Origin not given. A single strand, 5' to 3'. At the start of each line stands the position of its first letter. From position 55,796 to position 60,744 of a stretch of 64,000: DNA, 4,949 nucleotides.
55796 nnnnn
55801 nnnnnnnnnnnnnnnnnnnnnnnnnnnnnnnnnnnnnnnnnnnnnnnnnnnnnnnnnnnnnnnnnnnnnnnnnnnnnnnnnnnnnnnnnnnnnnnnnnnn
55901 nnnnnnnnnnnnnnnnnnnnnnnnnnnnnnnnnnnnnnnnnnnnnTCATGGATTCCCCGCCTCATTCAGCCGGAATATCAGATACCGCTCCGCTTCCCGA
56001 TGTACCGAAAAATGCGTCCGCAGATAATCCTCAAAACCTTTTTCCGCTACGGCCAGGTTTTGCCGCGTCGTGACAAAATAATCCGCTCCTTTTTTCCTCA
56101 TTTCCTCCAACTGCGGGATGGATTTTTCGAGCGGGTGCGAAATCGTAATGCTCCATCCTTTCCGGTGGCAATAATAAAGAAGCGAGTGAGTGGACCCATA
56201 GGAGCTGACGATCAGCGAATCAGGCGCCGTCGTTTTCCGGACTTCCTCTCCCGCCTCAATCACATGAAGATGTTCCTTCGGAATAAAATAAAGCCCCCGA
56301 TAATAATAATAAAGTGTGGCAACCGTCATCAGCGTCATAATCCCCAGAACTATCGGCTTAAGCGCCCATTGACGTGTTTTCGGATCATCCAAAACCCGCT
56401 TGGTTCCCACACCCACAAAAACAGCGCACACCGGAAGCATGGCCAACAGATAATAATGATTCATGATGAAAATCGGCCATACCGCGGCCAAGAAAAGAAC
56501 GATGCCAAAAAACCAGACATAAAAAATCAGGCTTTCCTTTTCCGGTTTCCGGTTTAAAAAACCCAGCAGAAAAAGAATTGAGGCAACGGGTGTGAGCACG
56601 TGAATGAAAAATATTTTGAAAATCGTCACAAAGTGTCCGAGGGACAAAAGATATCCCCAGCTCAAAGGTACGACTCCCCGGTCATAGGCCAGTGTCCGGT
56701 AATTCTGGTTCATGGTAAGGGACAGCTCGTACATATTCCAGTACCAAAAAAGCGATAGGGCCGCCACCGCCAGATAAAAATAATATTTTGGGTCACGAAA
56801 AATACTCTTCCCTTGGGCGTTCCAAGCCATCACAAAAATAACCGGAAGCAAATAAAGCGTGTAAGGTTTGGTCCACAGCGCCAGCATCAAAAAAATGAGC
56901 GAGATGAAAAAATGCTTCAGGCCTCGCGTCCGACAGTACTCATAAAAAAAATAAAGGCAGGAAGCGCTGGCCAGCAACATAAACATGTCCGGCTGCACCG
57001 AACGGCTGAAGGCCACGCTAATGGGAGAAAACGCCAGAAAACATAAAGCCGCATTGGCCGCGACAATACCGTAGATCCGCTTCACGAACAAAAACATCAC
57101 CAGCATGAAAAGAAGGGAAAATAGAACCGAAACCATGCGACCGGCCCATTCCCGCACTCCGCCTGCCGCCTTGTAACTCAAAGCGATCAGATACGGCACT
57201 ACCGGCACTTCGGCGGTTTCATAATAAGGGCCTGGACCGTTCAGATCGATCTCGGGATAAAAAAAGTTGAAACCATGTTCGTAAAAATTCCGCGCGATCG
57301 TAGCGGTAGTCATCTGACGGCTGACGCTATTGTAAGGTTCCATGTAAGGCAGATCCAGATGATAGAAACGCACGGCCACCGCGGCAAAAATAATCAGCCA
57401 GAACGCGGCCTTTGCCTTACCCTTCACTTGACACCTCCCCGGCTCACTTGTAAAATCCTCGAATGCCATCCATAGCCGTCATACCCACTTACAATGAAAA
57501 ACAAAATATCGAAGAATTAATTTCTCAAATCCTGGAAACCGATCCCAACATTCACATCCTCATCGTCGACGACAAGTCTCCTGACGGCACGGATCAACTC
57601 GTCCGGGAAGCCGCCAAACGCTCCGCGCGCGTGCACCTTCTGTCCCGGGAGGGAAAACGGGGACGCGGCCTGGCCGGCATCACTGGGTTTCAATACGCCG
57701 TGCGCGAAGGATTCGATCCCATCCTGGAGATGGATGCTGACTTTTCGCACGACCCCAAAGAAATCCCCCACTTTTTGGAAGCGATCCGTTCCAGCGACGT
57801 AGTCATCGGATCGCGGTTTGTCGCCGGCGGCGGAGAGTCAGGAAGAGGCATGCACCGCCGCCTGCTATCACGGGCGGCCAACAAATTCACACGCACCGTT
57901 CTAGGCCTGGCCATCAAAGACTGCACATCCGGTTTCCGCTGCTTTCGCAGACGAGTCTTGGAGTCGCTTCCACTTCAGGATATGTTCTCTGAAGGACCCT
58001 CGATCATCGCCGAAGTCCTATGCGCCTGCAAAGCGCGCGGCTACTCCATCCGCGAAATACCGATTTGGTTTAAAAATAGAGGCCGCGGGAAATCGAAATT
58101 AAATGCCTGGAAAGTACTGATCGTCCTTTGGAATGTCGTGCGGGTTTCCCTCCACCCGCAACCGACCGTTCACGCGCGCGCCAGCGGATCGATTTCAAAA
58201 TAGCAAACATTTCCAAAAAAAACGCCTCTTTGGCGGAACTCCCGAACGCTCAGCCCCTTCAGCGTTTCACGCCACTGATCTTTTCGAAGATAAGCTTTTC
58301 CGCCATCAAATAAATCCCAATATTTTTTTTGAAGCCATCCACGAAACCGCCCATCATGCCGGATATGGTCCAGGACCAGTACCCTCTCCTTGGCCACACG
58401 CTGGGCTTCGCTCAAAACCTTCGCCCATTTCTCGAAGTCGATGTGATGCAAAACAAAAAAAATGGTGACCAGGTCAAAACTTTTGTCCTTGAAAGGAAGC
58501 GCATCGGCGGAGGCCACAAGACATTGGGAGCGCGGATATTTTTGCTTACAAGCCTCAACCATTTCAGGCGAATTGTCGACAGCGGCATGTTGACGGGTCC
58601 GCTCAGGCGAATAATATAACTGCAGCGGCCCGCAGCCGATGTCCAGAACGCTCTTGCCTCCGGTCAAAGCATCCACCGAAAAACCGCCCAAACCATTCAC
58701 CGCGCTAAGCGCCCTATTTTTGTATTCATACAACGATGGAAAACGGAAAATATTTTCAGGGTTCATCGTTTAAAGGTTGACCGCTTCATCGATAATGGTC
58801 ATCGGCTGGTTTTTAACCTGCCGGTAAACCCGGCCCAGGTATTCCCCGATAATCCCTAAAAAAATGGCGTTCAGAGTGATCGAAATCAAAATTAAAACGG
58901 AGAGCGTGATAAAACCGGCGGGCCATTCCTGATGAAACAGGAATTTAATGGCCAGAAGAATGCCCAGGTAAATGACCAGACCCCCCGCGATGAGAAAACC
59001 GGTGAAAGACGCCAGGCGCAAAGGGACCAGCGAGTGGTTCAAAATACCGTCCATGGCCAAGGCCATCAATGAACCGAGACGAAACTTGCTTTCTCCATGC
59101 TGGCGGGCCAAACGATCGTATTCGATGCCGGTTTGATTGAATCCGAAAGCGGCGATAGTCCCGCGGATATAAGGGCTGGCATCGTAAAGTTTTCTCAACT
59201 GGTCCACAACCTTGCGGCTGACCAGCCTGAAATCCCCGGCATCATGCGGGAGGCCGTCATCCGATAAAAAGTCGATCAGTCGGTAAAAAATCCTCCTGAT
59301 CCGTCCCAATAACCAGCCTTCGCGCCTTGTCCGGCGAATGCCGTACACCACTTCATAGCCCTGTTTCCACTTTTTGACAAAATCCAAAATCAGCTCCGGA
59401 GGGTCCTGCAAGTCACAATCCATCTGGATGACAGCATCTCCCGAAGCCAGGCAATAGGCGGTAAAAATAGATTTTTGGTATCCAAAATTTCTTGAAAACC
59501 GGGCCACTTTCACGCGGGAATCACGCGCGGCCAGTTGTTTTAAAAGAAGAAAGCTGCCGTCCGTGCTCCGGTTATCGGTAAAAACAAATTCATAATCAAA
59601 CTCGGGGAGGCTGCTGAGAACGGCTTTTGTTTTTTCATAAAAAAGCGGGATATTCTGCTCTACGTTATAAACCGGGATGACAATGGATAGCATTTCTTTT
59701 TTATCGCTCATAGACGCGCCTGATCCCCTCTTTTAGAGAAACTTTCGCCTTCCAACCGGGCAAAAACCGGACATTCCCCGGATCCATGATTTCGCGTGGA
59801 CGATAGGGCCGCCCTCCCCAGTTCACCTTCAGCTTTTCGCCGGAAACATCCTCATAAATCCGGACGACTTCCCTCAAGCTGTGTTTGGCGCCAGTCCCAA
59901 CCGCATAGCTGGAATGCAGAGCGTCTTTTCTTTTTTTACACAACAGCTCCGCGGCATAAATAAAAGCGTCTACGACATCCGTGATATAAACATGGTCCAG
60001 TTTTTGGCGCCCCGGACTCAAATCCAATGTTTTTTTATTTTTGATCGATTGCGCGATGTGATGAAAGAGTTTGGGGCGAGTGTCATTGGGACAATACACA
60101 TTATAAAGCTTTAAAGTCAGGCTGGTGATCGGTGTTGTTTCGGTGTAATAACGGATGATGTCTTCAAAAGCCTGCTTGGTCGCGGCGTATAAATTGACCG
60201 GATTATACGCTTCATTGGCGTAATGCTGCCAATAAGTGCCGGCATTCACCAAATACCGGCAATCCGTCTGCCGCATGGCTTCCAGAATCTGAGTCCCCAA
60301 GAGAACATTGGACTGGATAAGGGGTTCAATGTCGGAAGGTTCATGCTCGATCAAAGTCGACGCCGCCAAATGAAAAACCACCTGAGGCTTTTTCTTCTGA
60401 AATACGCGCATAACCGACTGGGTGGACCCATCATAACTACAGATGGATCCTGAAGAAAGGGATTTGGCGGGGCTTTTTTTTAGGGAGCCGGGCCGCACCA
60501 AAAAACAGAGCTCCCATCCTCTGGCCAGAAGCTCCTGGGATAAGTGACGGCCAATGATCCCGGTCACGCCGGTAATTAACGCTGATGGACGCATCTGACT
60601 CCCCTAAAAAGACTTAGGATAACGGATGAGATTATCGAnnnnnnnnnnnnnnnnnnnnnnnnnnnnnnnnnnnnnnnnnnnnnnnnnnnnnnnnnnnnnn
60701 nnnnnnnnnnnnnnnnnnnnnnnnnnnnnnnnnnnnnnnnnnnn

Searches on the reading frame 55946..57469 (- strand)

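Call 38: search_protein_families(library=pfam, max_evalue=0.000001, proteins=[window:55946-57469:-])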
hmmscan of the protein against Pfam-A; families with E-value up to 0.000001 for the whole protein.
window:55946-57469:- (507 aa): 1 family
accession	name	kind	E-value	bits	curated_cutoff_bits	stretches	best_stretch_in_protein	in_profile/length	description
PF13231.12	PMT_2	-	9.2e-20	71.9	26.1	1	89-244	4-160/160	Dolichyl-phosphate-mannose-protein mannosyltransferase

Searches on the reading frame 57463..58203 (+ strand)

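Call 38: search_protein_families(library=pfam, max_evalue=0.000001, proteins=[window:57463-58203:+])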
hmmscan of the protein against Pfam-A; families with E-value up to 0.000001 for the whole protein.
window:57463-58203:+ (246 aa): 1 family
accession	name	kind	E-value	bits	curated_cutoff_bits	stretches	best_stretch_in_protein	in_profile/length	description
PF00535.33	Glycos_transf_2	-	1.3e-29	103.7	23.3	1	6-168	3-166/168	Glycosyl transferase family 2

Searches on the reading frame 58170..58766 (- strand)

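Call 38: search_protein_families(library=pfam, max_evalue=0.000001, proteins=[window:58170-58766:-])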
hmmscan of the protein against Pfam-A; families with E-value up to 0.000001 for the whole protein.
window:58170-58766:- (198 aa): 6 families
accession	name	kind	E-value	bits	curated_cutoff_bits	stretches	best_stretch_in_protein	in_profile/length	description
PF08241.18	Methyltransf_11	-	3.3e-19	69.8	21.2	1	41-127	1-89/95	Methyltransferase domain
PF13649.12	Methyltransf_25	-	1.7e-17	64.3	27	1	40-127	1-95/97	Methyltransferase domain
PF13847.12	Methyltransf_31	-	5e-11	42.9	27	1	35-137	2-114/145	Methyltransferase domain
PF08242.18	Methyltransf_12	-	6.3e-09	36.9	30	1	41-127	1-94/98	Methyltransferase domain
PF13489.12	Methyltransf_23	-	1.2e-07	32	27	1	36-168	22-153/164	Methyltransferase domain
PF01209.24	Ubie_methyltran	-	1.7e-07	31.3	20.1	1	35-127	46-145/233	ubiE/COQ5 methyltransferase family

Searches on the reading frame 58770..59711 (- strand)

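Call 38: search_protein_families(library=pfam, max_evalue=0.000001, proteins=[window:58770-59711:-])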
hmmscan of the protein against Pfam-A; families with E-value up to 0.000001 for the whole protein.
window:58770-59711:- (313 aa): 1 family
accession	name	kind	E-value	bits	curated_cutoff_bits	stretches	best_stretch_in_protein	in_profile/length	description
PF00535.33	Glycos_transf_2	-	2.5e-25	89.8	23.3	1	9-172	1-167/168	Glycosyl transferase family 2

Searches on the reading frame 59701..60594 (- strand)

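Call 38: search_protein_families(library=pfam, max_evalue=0.000001, proteins=[window:59701-60594:-])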
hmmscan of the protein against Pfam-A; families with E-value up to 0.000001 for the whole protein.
window:59701-60594:- (297 aa): 4 families
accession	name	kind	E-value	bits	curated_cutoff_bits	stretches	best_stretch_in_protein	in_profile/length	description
PF01370.27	Epimerase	-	5.9e-35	121.3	20.9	1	5-217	1-227/240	NAD dependent epimerase/dehydratase family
PF16363.11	GDP_Man_Dehyd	-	2.5e-25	90.1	27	1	6-293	1-331/332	GDP-mannose 4,6 dehydratase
PF02719.21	Polysacc_synt_2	-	1.4e-07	31.4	20.2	1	6-154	2-156/293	Polysaccharide biosynthesis protein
PF04321.23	RmlD_sub_bind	-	1.6e-07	31.2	27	1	6-155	4-144/287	RmlD substrate binding domain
